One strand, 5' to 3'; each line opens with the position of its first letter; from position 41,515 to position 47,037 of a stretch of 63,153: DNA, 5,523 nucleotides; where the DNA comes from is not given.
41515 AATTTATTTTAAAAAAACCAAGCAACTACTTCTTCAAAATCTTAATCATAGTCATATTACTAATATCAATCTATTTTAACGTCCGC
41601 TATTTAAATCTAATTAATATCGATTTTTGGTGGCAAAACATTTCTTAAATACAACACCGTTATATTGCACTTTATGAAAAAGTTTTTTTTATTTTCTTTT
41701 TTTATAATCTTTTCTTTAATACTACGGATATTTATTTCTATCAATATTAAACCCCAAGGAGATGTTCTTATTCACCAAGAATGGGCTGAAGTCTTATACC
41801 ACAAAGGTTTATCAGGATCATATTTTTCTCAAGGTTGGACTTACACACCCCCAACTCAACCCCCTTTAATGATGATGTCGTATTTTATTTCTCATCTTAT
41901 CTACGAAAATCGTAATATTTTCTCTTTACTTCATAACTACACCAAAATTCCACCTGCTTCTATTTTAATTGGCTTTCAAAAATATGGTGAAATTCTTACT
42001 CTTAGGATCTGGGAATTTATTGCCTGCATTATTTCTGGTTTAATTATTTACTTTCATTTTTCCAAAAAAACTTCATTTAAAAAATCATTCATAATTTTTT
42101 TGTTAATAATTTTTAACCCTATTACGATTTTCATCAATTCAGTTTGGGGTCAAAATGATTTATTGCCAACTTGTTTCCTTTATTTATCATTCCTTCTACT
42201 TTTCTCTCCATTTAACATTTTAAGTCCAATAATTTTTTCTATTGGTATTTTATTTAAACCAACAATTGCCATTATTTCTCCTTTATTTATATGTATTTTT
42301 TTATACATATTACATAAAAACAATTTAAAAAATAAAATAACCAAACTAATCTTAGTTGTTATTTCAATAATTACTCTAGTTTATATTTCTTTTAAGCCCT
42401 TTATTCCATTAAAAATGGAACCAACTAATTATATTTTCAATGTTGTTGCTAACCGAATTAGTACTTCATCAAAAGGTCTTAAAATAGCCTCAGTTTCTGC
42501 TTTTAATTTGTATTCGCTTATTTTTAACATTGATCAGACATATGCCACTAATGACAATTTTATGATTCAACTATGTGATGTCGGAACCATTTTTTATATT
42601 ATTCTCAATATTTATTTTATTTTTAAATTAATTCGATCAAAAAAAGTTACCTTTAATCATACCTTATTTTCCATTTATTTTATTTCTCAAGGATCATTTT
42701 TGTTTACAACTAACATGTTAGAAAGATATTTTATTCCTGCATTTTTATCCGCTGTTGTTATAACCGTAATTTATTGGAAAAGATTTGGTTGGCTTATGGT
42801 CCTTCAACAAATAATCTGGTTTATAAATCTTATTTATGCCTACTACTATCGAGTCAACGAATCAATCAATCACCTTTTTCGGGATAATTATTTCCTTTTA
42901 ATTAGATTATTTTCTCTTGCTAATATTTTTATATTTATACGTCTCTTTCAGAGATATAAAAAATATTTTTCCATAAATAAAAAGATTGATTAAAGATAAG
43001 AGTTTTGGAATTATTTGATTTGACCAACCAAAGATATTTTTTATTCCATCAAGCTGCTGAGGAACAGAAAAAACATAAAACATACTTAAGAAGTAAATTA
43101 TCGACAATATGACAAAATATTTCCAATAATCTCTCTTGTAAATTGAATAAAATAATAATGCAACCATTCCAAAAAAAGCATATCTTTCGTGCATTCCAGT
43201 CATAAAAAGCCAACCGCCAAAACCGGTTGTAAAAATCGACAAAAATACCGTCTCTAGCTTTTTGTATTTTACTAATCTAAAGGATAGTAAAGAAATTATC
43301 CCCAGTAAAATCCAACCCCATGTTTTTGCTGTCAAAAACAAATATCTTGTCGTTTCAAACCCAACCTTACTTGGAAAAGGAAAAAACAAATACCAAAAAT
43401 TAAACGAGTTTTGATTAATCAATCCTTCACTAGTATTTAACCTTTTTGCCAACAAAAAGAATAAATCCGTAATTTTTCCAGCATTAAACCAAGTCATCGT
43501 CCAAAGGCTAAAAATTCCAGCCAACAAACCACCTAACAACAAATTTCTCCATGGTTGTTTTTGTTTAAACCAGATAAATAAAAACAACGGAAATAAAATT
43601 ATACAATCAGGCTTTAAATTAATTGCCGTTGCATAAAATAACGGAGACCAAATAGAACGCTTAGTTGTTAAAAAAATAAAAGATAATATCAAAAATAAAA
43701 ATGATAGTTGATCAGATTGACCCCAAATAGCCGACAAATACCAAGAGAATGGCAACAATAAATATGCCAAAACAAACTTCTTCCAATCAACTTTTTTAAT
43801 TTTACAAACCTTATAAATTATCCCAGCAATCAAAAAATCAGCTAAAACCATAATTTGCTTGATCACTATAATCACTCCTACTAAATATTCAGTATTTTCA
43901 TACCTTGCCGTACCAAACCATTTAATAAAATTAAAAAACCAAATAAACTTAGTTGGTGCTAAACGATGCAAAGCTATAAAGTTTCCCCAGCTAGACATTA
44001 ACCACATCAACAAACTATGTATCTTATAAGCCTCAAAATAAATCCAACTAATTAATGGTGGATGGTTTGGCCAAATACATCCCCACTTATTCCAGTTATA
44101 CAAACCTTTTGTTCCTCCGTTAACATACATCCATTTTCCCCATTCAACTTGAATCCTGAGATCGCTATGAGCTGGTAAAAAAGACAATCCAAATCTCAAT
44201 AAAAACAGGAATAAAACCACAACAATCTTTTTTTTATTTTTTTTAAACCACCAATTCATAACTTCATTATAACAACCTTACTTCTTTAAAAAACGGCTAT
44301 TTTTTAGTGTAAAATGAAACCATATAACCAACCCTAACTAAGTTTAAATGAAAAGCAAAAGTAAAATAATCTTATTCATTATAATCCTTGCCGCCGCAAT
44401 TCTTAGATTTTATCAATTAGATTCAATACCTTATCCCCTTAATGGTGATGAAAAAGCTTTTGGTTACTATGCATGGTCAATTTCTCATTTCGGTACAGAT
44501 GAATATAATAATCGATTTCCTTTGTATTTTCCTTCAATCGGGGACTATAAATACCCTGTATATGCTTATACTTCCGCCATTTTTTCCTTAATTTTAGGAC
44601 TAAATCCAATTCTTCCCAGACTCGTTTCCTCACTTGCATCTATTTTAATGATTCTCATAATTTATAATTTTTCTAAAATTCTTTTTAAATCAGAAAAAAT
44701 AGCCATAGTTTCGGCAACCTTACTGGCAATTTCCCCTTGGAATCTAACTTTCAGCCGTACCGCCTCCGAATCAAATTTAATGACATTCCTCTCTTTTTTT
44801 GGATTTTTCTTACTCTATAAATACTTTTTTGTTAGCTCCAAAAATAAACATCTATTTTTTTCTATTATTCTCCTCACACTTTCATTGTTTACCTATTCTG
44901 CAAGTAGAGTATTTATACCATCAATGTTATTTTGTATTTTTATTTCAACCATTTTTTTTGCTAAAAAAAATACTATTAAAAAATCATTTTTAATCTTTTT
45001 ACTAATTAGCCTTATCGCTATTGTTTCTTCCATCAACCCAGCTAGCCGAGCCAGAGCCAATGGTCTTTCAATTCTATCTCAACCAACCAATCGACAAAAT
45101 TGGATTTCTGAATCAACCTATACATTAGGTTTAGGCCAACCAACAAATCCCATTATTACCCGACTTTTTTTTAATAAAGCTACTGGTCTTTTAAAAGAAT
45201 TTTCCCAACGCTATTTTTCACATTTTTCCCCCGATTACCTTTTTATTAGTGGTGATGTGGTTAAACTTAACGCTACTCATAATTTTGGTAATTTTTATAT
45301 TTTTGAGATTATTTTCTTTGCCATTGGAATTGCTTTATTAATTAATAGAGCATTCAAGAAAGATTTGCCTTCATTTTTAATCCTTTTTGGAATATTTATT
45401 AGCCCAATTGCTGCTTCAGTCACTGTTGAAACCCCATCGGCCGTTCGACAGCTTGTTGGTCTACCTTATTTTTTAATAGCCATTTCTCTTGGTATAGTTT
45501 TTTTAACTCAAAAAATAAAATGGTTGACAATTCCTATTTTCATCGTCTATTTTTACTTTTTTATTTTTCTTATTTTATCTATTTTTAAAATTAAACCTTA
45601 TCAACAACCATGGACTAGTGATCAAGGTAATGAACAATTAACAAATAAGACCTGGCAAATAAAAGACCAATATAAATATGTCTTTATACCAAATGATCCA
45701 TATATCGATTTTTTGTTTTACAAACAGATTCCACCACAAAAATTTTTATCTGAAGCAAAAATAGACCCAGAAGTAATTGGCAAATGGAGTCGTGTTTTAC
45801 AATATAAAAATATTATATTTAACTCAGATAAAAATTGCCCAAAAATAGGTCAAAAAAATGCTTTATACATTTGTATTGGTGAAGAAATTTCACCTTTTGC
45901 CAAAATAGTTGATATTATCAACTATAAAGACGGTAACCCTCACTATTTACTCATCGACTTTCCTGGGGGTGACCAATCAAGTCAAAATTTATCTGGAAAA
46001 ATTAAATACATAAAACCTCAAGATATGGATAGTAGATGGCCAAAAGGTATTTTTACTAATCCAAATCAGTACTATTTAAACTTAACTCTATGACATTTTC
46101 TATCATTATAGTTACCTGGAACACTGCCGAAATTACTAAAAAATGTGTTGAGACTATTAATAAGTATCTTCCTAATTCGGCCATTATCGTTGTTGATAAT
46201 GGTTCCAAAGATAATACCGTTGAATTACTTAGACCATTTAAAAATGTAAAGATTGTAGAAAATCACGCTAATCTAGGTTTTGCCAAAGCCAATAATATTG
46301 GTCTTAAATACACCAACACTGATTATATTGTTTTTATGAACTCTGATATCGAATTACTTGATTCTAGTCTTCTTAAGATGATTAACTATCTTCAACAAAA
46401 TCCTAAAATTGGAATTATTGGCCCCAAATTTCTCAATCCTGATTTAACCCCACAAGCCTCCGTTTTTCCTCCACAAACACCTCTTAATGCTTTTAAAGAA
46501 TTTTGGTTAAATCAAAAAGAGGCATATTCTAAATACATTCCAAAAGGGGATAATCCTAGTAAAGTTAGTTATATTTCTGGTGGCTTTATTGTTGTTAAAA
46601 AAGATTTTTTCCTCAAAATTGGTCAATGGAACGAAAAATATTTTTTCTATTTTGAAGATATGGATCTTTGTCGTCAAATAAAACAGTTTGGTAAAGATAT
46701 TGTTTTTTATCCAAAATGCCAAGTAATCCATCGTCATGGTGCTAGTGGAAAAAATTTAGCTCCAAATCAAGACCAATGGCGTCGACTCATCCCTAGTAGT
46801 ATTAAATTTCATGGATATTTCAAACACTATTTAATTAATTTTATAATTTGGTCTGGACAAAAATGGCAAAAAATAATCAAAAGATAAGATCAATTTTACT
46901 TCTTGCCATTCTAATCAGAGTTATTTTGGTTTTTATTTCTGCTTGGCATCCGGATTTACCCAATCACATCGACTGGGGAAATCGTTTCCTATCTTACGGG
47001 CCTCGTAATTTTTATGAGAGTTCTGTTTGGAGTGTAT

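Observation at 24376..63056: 39-kb, 32-gene envelope-glycosylation supercluster dominated by GT-C-like membrane glycosyltransferases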

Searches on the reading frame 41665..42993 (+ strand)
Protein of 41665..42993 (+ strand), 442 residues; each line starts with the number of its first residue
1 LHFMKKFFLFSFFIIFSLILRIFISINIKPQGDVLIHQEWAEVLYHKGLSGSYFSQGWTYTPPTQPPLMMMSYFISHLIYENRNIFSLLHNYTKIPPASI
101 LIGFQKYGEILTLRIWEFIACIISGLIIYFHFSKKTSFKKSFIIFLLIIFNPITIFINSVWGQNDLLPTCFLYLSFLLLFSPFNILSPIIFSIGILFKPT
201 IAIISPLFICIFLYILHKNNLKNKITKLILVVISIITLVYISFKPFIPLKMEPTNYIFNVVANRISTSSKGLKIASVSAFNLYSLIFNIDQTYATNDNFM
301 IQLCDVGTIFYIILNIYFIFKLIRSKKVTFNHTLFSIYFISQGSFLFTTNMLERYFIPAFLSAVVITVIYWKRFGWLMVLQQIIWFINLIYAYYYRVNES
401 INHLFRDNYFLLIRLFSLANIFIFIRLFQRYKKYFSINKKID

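Call 5: search_protein_families(library=pfam, proteins=[window:41665-42993:+], max_evalue=0.01)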
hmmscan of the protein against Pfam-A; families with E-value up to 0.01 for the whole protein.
window:41665-42993:+ (442 aa): 1 family
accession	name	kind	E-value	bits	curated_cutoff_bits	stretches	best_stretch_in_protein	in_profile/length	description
PF03155.21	Alg6_Alg8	-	0.00025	20.6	25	1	32-368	15-361/482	ALG6, ALG8 glycosyltransferase family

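Call 74: search_protein_families(library=ncbifam, proteins=[window:41665-42993:+], max_evalue=0.01)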
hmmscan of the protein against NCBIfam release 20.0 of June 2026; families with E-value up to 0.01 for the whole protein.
window:41665-42993:+ (442 aa): 0 families

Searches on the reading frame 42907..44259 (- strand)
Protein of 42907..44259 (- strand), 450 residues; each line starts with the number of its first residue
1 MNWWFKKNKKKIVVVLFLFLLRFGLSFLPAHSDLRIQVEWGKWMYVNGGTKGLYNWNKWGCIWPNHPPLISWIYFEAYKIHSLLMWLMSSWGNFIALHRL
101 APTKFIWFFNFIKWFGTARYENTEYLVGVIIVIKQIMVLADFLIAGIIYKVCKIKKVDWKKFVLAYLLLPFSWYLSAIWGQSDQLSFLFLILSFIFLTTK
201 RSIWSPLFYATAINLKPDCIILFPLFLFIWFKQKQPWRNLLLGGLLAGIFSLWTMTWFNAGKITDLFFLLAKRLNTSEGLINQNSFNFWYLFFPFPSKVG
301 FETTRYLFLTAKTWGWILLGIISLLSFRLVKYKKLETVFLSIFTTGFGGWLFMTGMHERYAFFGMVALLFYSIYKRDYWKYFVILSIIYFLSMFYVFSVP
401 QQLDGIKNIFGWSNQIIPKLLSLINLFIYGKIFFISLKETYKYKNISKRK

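Call 5: search_protein_families(library=pfam, proteins=[window:42907-44259:-], max_evalue=0.01)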
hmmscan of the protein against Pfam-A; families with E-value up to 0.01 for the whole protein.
window:42907-44259:- (450 aa): 0 families

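Call 74: search_protein_families(library=ncbifam, proteins=[window:42907-44259:-], max_evalue=0.01)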
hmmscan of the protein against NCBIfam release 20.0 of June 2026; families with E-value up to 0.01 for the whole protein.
window:42907-44259:- (450 aa): 0 families

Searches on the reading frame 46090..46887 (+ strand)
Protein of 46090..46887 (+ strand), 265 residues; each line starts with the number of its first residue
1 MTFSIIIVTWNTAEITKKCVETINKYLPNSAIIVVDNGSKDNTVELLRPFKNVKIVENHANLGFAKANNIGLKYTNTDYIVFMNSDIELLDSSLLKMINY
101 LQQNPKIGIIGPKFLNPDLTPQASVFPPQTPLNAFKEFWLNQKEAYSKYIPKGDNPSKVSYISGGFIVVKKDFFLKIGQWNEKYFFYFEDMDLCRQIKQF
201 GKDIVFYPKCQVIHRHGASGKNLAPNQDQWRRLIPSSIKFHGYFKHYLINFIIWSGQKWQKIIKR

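Call 5: search_protein_families(library=pfam, proteins=[window:46090-46887:+], max_evalue=0.01)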
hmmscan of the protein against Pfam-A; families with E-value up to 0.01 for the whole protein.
window:46090-46887:+ (265 aa): 7 families
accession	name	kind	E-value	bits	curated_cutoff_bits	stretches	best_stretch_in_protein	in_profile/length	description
PF00535.33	Glycos_transf_2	-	6.3e-28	98.2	23.3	1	4-142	1-132/168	Glycosyl transferase family 2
PF13641.12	Glyco_tranf_2_3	-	1e-15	58.9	27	1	3-221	3-218/230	Glycosyltransferase like family 2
PF13712.12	Glyco_tranf_2_5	-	3.4e-12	47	27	1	58-216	35-191/210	Glycosyltransferase like family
PF10111.15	Glyco_tranf_2_2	-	6.5e-08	32.8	27.3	1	17-198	17-200/276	Glycosyltransferase like family 2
PF13632.12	Glyco_trans_2_3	-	0.00052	20.3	27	1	79-232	1-138/198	Glycosyl transferase family group 2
PF13704.12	Glyco_tranf_2_4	-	0.0012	19.7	27.5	1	30-85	20-80/98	Glycosyl transferase family 2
PF07507.16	WavE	-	0.0013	18.5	27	0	12-34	18-40/305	WavE lipopolysaccharide synthesis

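Call 28: search_protein_families(library=ncbifam, proteins=[window:46090-46887:+], max_evalue=0.00001)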
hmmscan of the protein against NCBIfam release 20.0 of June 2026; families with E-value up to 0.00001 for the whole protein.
window:46090-46887:+ (265 aa): 14 families
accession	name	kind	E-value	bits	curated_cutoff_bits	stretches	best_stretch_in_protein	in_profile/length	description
TIGR03965.1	mycofact_glyco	equivalog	2.6e-17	62.9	280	1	4-217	77-283/467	mycofactocin biosynthesis glycosyltransferase MftF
TIGR01556.1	rhamnosyltran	subfamily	5.5e-17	61.9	200.55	1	27-222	17-208/281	rhamnosyltransferase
TIGR03937.1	PgaC_IcaA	equivalog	6.6e-16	58.3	422.3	1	3-110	47-159/407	poly-beta-1,6-N-acetyl-D-glucosamine synthase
NF041875.1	EPS_EpsD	equivalog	6.6e-15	55.3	370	1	4-215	2-207/325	exopolysaccharide biosynthesis glycosyltransferase EpsD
TIGR04283.1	glyco_like_mftF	equivalog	1.1e-14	54.6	182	1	4-108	2-105/221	TIGR04283 family arsenosugar biosynthesis glycosyltransferase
NF007482.0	PRK10073.1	equivalog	6.6e-10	38.5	423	1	3-92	8-101/334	glycosyltransferase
NF047683.1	TeichurnBiosyTuaG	equivalog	2.8e-09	37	400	1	3-104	8-114/252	teichuronic acid biosynthesis protein TuaG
TIGR03111.1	glyc2_xrt_Gpos1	hypoth_equivalog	9.9e-09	34.5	363.95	1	4-199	52-250/439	TIGR03111 family XrtG-associated glycosyltransferase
NF038299.1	EPS_HpsN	equivalog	1.5e-08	34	425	1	2-220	2-226/317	hormogonium polysaccharide biosynthesis glycosyltransferase HpsN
NF038302.1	EPS_HpsE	equivalog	1.9e-08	33.7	300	1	2-214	2-222/307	hormogonium polysaccharide biosynthesis glycosyltransferase HpsE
NF050050.1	ProtGlycPglI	equivalog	1.2e-07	31.4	500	1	3-101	4-108/306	GalNAc(5)-diNAcBac-PP-undecaprenol beta-1,3-glucosyltransferase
NF058614.1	PPMAGASynPpgS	equivalog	6e-07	29.1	370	1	5-119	4-119/226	polyprenyl-phospho-N-acetylgalactosaminyl synthase PpgS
NF047588.1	GlcsyltransPgfSStrep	equivalog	2.4e-06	27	500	1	1-102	1-111/308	glycosyltransferase PgfS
TIGR04195.1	S_glycosyl_SunS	equivalog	3.6e-06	26.1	350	1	6-87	62-142/421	SunS family peptide S-glycosyltransferase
